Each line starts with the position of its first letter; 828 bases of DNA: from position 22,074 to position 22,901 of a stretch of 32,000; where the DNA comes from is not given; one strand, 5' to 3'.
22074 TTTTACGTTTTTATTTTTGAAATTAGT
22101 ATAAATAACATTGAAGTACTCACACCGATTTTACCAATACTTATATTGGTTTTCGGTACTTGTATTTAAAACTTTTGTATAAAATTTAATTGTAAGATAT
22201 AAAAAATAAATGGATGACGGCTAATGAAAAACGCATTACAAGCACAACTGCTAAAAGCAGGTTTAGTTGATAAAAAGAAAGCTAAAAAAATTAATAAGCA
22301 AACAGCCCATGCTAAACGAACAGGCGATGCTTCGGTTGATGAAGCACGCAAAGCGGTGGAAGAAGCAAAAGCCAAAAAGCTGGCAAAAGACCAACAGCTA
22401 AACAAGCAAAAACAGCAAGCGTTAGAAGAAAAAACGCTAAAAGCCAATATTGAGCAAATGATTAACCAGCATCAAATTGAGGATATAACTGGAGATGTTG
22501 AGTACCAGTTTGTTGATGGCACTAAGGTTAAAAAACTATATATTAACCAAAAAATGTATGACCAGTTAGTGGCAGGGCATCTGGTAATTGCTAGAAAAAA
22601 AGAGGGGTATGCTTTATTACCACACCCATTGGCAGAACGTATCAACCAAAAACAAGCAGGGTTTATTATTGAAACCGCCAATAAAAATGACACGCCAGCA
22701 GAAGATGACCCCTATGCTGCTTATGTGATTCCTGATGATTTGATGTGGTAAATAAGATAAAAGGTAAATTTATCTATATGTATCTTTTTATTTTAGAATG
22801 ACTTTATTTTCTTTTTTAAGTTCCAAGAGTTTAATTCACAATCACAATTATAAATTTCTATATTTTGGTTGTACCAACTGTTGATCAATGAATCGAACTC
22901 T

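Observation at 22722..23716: A 967-bp AT-rich DUF2971 cassette flanked by perfect 28-bp direct repeats that duplicate a gene's last codons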

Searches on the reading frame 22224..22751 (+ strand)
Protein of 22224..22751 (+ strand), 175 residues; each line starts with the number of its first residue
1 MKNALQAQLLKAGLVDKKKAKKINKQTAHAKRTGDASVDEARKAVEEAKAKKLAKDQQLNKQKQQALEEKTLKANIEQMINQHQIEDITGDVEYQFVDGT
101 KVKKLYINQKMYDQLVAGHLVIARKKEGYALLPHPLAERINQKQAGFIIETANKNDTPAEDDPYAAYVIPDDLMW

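Call 5: search_protein_families(library=pfam, proteins=[window:22224-22751:+], max_evalue=0.01)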
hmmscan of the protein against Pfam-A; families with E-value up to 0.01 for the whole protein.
window:22224-22751:+ (175 aa): 1 family
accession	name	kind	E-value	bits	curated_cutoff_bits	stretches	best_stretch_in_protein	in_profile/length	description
PF09831.14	DUF2058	-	7.1e-58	196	25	1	4-175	1-174/174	Uncharacterized protein conserved in bacteria (DUF2058)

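Call 7: search_protein_families(library=padloc, proteins=[window:22224-22751:+], max_evalue=1)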
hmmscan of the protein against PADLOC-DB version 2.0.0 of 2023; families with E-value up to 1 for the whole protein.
window:22224-22751:+ (175 aa): 0 families

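Call 8: search_protein_families(library=ncbifam, proteins=[window:22224-22751:+], max_evalue=0.1)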
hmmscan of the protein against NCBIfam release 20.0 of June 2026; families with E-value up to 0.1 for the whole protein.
window:22224-22751:+ (175 aa): 0 families

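Call 11: find_encoding_contigs(protein=window:22224-22751:+, flank=6000, max_places=10)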
Protein window:22224-22751:+ (175 aa): no gene with exactly this product is on record in the collection.

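Call 12: find_related_loci(query=window:22224-22751:+, collection=genome_contigs, flank=5000)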
Query window:22224-22751:+ (175 aa) in genome_contigs; peptide patterns used: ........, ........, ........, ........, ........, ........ (x = any residue, [..] = any of these).
276 stretches matched a pattern; 34 encode a relative of the query (tblastn E <= 1e-3); 34 distinct loci.
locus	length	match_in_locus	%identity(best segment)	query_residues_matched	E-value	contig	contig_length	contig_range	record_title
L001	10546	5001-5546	40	1-175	3e-37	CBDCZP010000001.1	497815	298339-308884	MAG: Thiotrichaceae bacterium isolate 835999da-035e-4625-bfa5-422bec9dcdc6 genome assembly, contig: contig_1, whole geno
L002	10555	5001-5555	44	1-175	4e-35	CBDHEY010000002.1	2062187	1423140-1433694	MAG: Cellvibrionaceae bacterium isolate 02197a71-9d1a-422e-8dd5-986a61e727ea genome assembly, contig: contig_2, whole ge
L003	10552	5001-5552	42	1-175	6e-35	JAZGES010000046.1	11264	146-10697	MAG: Thiotrichaceae bacterium isolate SCS4bin.27 SCS4bin.27_46, whole genome shotgun sequence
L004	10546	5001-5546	40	1-175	7e-35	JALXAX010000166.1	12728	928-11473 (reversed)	MAG: Thiotrichaceae bacterium isolate T2_metabat2_scaf2bin.050 T2_NODE_5693_length_12728_cov_4.317832, whole genome shot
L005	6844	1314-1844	44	4-175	2e-34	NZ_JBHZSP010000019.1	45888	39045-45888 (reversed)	Marinomonas posidonica strain HQB-55 NODE_19_length_45888_cov_133.097728, whole genome shotgun sequence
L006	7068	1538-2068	44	4-175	1e-34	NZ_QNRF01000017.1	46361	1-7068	Marinomonas aquiplantarum strain CECT 7732 Ga0244626_117, whole genome shotgun sequence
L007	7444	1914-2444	43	4-175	2e-33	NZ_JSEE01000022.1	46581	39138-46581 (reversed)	Marinomonas sp. TW1 NODE_22, whole genome shotgun sequence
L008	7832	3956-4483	42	4-175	2e-33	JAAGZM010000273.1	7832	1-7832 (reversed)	MAG: Gammaproteobacteria bacterium isolate Cli_20 CliG_CONTIG618269, whole genome shotgun sequence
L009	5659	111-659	42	1-175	1e-32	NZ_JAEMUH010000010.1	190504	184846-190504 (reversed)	Marinomonas ostreistagni strain USM7 Marinomonas_USM7_unicycler_contig_10, whole genome shotgun sequence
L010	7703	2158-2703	43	1-175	2e-32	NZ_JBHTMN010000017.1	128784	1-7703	Rhodanobacter aciditrophus strain JCM 30774 GCM70027357_15, whole genome shotgun sequence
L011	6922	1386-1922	40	4-175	5e-32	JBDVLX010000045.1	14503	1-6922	MAG: Marinomonas sp. isolate CB.49.F.A1_179_17 CB_49_F_A1_179_17_000000000045, whole genome shotgun sequence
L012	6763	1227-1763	41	4-175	1e-31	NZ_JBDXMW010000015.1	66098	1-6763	Marinomonas sp. 5E14-1 scaffold_15_length=66099, whole genome shotgun sequence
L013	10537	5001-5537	40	4-175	1e-31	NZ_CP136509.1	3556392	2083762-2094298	Marinomonas sp. GJ51-6 chromosome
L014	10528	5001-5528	41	4-175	2e-31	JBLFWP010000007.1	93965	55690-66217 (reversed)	MAG: Halioglobus sp. isolate 3300053785_137 Ga0535658_0000172, whole genome shotgun sequence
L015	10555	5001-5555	40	1-175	2e-31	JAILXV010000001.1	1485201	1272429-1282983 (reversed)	MAG: Agarilytica sp. isolate PHBVgamm3 PHBVgamm3_contig_1, whole genome shotgun sequence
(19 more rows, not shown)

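Call 18: find_homologous_proteins(query=window:22224-22751:+, max_evalue=1e-20)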
Query window:22224-22751:+ (175 aa): 6851 proteins with E <= 1e-20 among 7347 candidates; the best 120 are listed.
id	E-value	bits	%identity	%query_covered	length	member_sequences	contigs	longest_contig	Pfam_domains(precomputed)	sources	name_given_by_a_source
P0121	3.3e-97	341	92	100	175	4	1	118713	PF09831.15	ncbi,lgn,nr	ncbi:MAG: hypothetical protein CSA42_01870 [Gammaproteobacteria bacterium]|nr:MAG: hypothetical prot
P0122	2.5e-94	332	90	100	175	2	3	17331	PF09831.15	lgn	-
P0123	6.9e-88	311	85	100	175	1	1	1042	PF09831.15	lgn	-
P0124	2.6e-78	280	77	100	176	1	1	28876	PF09831.15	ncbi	-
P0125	9.4e-78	278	78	100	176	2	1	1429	PF09831.15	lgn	-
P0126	1.0e-75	271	76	100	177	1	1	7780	PF09831.15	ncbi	-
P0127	2.8e-74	267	72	100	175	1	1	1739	PF09831.15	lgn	-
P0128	7.4e-74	265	73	99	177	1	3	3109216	PF09831.15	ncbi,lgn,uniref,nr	ncbi:DUF2058 domain-containing protein [Psychrobacter jeotgali]|uniref:DUF2058 domain-containing pro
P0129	7.0e-73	262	72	99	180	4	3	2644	PF09831.15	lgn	-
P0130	2.2e-72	260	71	99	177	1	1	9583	PF09831.15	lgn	-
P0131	2.4e-72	260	73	100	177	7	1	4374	PF09831.15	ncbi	-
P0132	6.3e-72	259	72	99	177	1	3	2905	PF09831.15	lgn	-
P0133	1.7e-71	257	71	99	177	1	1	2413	PF09831.15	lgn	-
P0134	2.3e-71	257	72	100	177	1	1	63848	PF09831.15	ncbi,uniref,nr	ncbi:DUF2058 domain-containing protein [Psychrobacter sp. I-STPA10]|uniref:DUF2058 domain-containing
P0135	2.6e-71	257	71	99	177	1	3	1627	PF09831.15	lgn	-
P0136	1.2e-70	255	72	100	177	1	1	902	PF09831.15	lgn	-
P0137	1.4e-70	255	70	99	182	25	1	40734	PF09831.15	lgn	-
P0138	1.5e-70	254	71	99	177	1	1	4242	PF09831.15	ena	-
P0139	4.4e-70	253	71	99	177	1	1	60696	PF09831.15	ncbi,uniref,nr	ncbi:DUF2058 domain-containing protein [Psychrobacter sp. I-STPA6b]|uniref:DUF2058 domain-containing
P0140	4.4e-70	253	70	100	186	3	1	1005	PF09831.15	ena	-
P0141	5.1e-70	253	72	100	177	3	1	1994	PF09831.15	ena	-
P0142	5.5e-70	253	72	99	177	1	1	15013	PF09831.15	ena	-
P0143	8.4e-70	252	70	99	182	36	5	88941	PF09831.15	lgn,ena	-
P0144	1.4e-69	251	72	99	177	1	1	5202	PF09831.15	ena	-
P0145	1.7e-69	251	70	99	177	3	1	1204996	PF09831.15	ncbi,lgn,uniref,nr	ncbi:DUF2058 domain-containing protein [Psychrobacter pygoscelis]|uniref:DUF2058 domain-containing p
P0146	1.8e-69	251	70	99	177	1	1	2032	PF09831.15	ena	-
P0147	2.5e-69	250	70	99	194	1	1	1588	PF09831.15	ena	-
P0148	2.5e-69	250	70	99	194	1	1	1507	PF09831.15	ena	-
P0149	2.5e-69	250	69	99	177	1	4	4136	PF09831.15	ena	-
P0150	3.1e-69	250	69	99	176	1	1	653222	PF09831.15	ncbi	-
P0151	3.7e-69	250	71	99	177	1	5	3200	PF09831.15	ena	-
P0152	4.5e-69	250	71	99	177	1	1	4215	PF09831.15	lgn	-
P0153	4.6e-69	250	70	99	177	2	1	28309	PF09831.15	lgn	-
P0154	4.9e-69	249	71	99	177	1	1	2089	PF09831.15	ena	-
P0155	5.1e-69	249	68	99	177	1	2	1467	PF09831.15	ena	-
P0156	5.3e-69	249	71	99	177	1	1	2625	PF09831.15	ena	-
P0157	5.5e-69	249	70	99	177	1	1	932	PF09831.15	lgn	-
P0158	6.0e-69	249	70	99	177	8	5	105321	PF09831.15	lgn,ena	-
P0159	6.1e-69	249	70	99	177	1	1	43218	PF09831.15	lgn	-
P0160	8.6e-69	249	69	99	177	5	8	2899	PF09831.15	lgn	-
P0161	9.0e-69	249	69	99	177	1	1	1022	PF09831.15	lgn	-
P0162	1.0e-68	248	70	99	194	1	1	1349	PF09831.15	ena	-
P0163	1.1e-68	248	71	99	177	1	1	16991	PF09831.15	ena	-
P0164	1.3e-68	248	69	99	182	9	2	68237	PF09831.15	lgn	-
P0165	1.6e-68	248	69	99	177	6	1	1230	PF09831.15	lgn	-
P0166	2.0e-68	248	69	99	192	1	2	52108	PF09831.15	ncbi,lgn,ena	-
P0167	2.0e-68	248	69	99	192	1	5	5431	PF09831.15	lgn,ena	-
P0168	2.1e-68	247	69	99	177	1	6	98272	PF09831.15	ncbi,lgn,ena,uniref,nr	ncbi:DUF2058 domain-containing protein [Psychrobacter sp. APC 3426]|uniref:DUF2058 domain-containing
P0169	2.8e-68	247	69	99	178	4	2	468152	PF09831.15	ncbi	-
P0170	3.0e-68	247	69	99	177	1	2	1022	PF09831.15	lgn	-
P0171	3.0e-68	247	69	99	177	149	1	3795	PF09831.15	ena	-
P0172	3.3e-68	247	70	99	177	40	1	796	PF09831.15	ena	-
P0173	3.4e-68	247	70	99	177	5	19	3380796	PF09831.15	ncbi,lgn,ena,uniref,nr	ncbi:DUF2058 domain-containing protein [Psychrobacter sp. AOP22-C1-22]|uniref:DUF2058 domain-contain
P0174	4.4e-68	246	69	99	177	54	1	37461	PF09831.15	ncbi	-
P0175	5.2e-68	246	69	99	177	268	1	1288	PF09831.15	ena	-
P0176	5.2e-68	246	69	99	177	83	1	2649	PF09831.15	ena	-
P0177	8.5e-68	245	69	99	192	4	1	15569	PF09831.15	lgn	-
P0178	8.8e-68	245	68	99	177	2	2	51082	PF09831.15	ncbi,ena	-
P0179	9.1e-68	245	70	99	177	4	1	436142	PF09831.15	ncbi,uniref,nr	ncbi:DUF2058 domain-containing protein [Psychrobacter sp. PAMC 21119]|uniref:DUF2058 domain-containi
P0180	9.7e-68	245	70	99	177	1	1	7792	PF09831.15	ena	-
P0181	1.0e-67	245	69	99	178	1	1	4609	PF09831.15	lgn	-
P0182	1.1e-67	245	70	99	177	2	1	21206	PF09831.15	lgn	-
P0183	1.2e-67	245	66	100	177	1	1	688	PF09831.15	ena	-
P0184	1.2e-67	245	70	99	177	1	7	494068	PF09831.15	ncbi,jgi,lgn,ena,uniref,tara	ncbi:MAG: hypothetical protein ACI8R1_002541 [Psychrobacter glaciei]|jgi:uncharacterized protein Yai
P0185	1.3e-67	245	69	99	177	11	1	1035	PF09831.15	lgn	-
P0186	1.5e-67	245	68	99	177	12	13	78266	PF09831.15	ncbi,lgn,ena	-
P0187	2.1e-67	244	69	99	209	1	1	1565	PF09831.15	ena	-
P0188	2.2e-67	244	69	99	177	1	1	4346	PF09831.15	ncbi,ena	-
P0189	2.5e-67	244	70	99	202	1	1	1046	PF09831.15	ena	-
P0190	3.7e-67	243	68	99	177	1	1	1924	PF09831.15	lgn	-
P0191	5.3e-67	243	67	99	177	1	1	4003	PF09831.15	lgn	-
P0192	5.5e-67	243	67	99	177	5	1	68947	PF09831.15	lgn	-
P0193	5.7e-67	243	68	99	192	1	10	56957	PF09831.15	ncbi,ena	-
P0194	6.1e-67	243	69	99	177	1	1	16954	PF09831.15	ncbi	-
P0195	7.7e-67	242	69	99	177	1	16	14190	PF09831.15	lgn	-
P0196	8.0e-67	242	70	99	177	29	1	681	PF09831.15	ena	-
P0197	8.5e-67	242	69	99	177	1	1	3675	PF09831.15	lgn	-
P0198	9.1e-67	242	70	99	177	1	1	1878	PF09831.15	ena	-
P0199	9.8e-67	242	67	99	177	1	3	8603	PF09831.15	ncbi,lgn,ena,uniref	ncbi:DUF2058 domain-containing protein [Psychrobacter sp.]|uniref:DUF2058 domain-containing protein 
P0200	1.0e-66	242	67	99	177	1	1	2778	PF09831.15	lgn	-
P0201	1.0e-66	242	69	99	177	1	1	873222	PF09831.15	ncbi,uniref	ncbi:DUF2058 domain-containing protein [Psychrobacter sp. B38]|uniref:DUF2058 domain-containing prot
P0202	1.1e-66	242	69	99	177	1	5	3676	PF09831.15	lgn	-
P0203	1.2e-66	242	69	99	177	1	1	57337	PF09831.15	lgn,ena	-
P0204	1.2e-66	242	70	99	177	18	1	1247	PF09831.15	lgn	-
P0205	1.3e-66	242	69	99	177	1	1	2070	PF09831.15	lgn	-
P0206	1.3e-66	242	69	99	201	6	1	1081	PF09831.15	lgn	-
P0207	1.5e-66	241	68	99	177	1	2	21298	PF09831.15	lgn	-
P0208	1.6e-66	241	66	99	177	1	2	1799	PF09831.15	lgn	-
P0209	1.6e-66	241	66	99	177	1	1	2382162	PF09831.15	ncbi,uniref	ncbi:DUF2058 domain-containing protein [Alkanindiges sp. WGS2144]|uniref:DUF2058 domain-containing p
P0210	2.0e-66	241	68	99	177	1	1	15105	PF09831.15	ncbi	-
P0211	2.3e-66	241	67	99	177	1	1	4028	PF09831.15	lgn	-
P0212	2.4e-66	241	68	99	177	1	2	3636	PF09831.15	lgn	-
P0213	2.6e-66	241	70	99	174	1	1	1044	PF09831.15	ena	-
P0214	2.7e-66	241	67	99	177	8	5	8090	PF09831.15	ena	-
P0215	3.4e-66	240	68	99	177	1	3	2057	PF09831.15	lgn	-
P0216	3.9e-66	240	69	99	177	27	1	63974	PF09831.15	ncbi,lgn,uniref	ncbi:DUF2058 domain-containing protein [Psychrobacter sp. AOP7-B1-25]|uniref:DUF2058 domain-containi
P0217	4.0e-66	240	69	99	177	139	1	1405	PF09831.15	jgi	-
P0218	4.7e-66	240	67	99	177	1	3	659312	PF09831.15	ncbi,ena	-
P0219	4.9e-66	240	68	99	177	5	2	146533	PF09831.15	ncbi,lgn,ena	-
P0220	5.1e-66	240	69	99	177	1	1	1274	PF09831.15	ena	-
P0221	5.1e-66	240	66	99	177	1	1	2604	PF09831.15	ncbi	-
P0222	5.9e-66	239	68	95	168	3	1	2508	PF09831.15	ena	-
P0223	6.4e-66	239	68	99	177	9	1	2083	PF09831.15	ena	-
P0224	6.7e-66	239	69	99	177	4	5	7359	PF09831.15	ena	-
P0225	6.7e-66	239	68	99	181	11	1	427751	PF09831.15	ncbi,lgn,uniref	ncbi:DUF2058 domain-containing protein [Psychrobacter sp. 1U1]|uniref:DUF2058 domain-containing prot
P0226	6.9e-66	239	68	99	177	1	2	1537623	PF09831.15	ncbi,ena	-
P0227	8.5e-66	239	69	99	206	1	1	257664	PF09831.15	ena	-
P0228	9.3e-66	239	67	99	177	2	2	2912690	PF09831.15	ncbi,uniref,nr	ncbi:DUF2058 domain-containing protein [uncultured Psychrobacter sp.]|uniref:DUF2058 domain-containi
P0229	9.8e-66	239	65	99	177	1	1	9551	PF09831.15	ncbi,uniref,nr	ncbi:DUF2058 domain-containing protein [Psychrobacter sp.]|uniref:DUF2058 domain-containing protein 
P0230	1.0e-65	239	67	99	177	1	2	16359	PF09831.15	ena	-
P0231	1.2e-65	238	68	99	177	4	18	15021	PF09831.15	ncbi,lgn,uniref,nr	ncbi:DUF2058 domain-containing protein [Psychrobacter sp.]|uniref:DUF2058 domain-containing protein 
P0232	1.3e-65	238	69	99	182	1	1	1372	PF09831.15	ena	-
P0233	1.3e-65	238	67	99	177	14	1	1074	PF09831.15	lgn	-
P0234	1.3e-65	238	66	99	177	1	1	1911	PF09831.15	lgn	-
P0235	1.6e-65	238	68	99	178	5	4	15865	PF09831.15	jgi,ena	jgi:hypothetical protein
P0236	1.6e-65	238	66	99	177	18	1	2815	PF09831.15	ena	-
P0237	1.7e-65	238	67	99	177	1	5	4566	PF09831.15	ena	-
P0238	1.7e-65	238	67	99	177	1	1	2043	PF09831.15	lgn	-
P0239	2.6e-65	237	67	99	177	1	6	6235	PF09831.15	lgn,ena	-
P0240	2.8e-65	237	67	99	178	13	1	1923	PF09831.15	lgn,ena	-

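Call 19: find_encoding_contigs(protein=P0121, flank=6000, max_places=4)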
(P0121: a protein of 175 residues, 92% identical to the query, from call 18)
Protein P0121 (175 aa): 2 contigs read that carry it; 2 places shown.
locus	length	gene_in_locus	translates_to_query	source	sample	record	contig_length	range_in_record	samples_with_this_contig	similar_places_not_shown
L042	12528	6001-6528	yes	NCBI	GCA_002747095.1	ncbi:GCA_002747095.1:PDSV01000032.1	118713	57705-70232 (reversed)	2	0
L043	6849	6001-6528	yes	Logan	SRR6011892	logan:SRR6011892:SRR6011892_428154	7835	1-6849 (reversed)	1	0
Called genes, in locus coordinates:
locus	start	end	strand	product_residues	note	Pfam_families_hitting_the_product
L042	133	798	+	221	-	PF00702:Hydrolase, PF08282:Hydrolase_3 (faint), PF12710:HAD, PF13419:HAD_2, PF13242:Hydrolase_like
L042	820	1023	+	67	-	PF01679:Pmp3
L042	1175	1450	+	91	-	PF14131:DUF4298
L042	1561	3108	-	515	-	PF13541:ChlI, PF00158:Sigma54_activat (faint), PF01078:Mg_chelatase, PF07728:AAA_5, PF00493:MCM, PF13335:Mg_chelatase_C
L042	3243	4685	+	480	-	PF04055:Radical_SAM, PF06969:HemN_C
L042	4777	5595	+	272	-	PF01113:DapB_N, PF05173:DapB_C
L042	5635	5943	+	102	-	-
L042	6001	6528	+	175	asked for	PF09831:DUF2058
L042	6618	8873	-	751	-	PF17191:RecG_wedge, PF01336:tRNA_anti-codon, PF07517:SecA_DEAD (faint), PF00270:DEAD, PF04851:ResIII, PF00176:SNF2-rel_dom (weak), PF00271:Helicase_C, PF19833:RecG_dom3_C, +1 more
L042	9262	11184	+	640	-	PF25225:DUF7843, PF13387:Lnb_N, PF25222:DUF7840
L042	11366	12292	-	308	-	PF13230:GATase_4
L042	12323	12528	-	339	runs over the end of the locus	PF01636:APH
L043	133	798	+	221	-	PF00702:Hydrolase, PF08282:Hydrolase_3 (faint), PF12710:HAD, PF13419:HAD_2, PF13242:Hydrolase_like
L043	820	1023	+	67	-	PF01679:Pmp3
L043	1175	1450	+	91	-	PF14131:DUF4298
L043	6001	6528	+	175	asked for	PF09831:DUF2058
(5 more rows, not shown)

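Call 20: find_encoding_contigs(protein=P0122, flank=6000, max_places=4)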
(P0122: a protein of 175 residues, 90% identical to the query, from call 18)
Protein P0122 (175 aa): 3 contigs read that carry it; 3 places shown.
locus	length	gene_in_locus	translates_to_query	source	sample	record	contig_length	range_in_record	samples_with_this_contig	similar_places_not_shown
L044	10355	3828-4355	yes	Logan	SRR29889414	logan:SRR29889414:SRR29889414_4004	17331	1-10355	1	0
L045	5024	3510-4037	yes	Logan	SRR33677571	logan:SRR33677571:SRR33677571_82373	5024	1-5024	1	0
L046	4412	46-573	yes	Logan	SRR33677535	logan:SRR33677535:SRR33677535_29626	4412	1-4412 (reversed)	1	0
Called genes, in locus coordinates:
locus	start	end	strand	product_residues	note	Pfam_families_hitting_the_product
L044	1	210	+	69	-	?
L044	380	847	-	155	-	PF06445:GyrI-like, PF14526:Cass2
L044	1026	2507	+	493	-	PF04055:Radical_SAM, PF06969:HemN_C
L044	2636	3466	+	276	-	PF01113:DapB_N, PF05173:DapB_C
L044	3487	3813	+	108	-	-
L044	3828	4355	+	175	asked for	PF09831:DUF2058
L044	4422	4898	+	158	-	-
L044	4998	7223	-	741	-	PF17191:RecG_wedge, PF01336:tRNA_anti-codon, PF07517:SecA_DEAD (weak), PF00270:DEAD, PF04851:ResIII, PF00176:SNF2-rel_dom (weak), PF00271:Helicase_C, PF19833:RecG_dom3_C, +1 more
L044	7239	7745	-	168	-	PF03544:TonB_C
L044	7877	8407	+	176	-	PF17775:YchJ_M-like, PF02810:SEC-C (weak)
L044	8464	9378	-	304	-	PF13230:GATase_4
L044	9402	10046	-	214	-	-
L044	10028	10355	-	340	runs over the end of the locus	PF01636:APH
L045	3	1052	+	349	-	?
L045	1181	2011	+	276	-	PF01113:DapB_N, PF05173:DapB_C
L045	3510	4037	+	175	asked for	PF09831:DUF2058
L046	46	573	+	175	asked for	PF09831:DUF2058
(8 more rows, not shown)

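Call 21: find_encoding_contigs(protein=P0124, flank=6000, max_places=3)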
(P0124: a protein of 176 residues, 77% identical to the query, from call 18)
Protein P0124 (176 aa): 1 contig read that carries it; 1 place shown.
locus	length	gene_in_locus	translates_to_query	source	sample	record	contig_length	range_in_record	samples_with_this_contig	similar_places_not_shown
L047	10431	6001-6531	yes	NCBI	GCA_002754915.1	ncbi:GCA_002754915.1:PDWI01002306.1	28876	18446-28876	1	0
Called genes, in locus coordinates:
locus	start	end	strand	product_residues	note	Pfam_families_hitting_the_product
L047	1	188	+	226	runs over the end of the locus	PF22624:AASDHPPT_N, PF01648:ACPS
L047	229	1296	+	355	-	PF00528:BPD_transp_1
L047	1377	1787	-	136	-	PF00462:Glutaredoxin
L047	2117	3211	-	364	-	PF13174:TPR_6 (faint), PF00515:TPR_1 (faint), PF07719:TPR_2 (faint), PF13176:TPR_7 (faint), PF13181:TPR_8 (faint), PF13424:TPR_12, PF17874:TPR_MalT (weak), PF13424:TPR_12, +1 more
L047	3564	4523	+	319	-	PF01134:GIDA (faint), PF07992:Pyr_redox_2, PF13738:Pyr_redox_3, PF00070:Pyr_redox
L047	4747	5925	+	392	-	PF00871:Acetate_kinase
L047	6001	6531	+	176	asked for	PF09831:DUF2058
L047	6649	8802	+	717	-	PF13500:AAA_26, PF07085:DRTGG, PF01515:PTA_PTB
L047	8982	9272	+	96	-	PF03937:Sdh5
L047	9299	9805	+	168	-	-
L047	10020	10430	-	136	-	?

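Call 50: find_encoding_contigs(protein=P0123, flank=4000, max_places=4)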
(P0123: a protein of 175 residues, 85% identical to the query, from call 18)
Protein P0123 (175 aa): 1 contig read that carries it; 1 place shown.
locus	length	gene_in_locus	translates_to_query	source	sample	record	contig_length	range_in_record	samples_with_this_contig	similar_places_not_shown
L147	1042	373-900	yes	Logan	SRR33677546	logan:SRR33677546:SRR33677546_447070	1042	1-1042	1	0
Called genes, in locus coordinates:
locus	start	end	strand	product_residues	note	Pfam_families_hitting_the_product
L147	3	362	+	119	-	?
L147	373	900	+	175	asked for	PF09831:DUF2058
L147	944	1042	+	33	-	?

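Call 51: find_encoding_contigs(protein=P0126, flank=5000, max_places=3)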
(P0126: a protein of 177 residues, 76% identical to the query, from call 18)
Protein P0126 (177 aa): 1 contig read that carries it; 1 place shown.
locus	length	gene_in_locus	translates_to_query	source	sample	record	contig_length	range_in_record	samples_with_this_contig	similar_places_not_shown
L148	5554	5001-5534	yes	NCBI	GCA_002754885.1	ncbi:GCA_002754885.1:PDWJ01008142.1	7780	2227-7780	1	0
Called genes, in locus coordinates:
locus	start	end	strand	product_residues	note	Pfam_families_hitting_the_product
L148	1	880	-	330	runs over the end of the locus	-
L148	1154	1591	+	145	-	PF12844:HTH_19, PF13560:HTH_31 (faint), PF01381:HTH_3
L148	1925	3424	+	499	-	PF13742:tRNA_anti_2, PF02601:Exonuc_VII_L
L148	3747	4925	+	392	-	PF00871:Acetate_kinase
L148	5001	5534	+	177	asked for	PF09831:DUF2058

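Call 69: find_encoding_contigs(protein=P0273, flank=6000, max_places=4)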
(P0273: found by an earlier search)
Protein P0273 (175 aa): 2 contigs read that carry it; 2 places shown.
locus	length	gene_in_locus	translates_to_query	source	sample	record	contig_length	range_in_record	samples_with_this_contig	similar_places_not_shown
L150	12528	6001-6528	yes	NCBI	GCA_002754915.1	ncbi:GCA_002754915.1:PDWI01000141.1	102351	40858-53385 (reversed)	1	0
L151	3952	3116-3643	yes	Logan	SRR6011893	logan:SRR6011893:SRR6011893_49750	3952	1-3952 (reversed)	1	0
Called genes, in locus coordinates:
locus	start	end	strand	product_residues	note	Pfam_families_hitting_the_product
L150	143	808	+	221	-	PF00702:Hydrolase, PF08282:Hydrolase_3 (faint), PF12710:HAD, PF13419:HAD_2, PF13242:Hydrolase_like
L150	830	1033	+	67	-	PF01679:Pmp3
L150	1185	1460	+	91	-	PF14131:DUF4298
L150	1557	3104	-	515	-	PF13541:ChlI, PF00158:Sigma54_activat (faint), PF01078:Mg_chelatase, PF07728:AAA_5, PF00493:MCM, PF13335:Mg_chelatase_C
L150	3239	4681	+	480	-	PF04055:Radical_SAM, PF06969:HemN_C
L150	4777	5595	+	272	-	PF01113:DapB_N, PF05173:DapB_C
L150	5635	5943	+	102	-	-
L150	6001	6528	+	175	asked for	PF09831:DUF2058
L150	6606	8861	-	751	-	PF17191:RecG_wedge, PF01336:tRNA_anti-codon, PF07517:SecA_DEAD (faint), PF00270:DEAD, PF04851:ResIII, PF00176:SNF2-rel_dom (weak), PF00271:Helicase_C, PF19833:RecG_dom3_C, +2 more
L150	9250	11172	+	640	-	PF25225:DUF7843, PF13387:Lnb_N, PF25222:DUF7840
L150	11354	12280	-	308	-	PF13230:GATase_4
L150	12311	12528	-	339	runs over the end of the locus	PF01636:APH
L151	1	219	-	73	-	?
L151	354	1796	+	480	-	PF04055:Radical_SAM, PF06969:HemN_C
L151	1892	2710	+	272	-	PF01113:DapB_N, PF05173:DapB_C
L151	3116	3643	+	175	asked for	PF09831:DUF2058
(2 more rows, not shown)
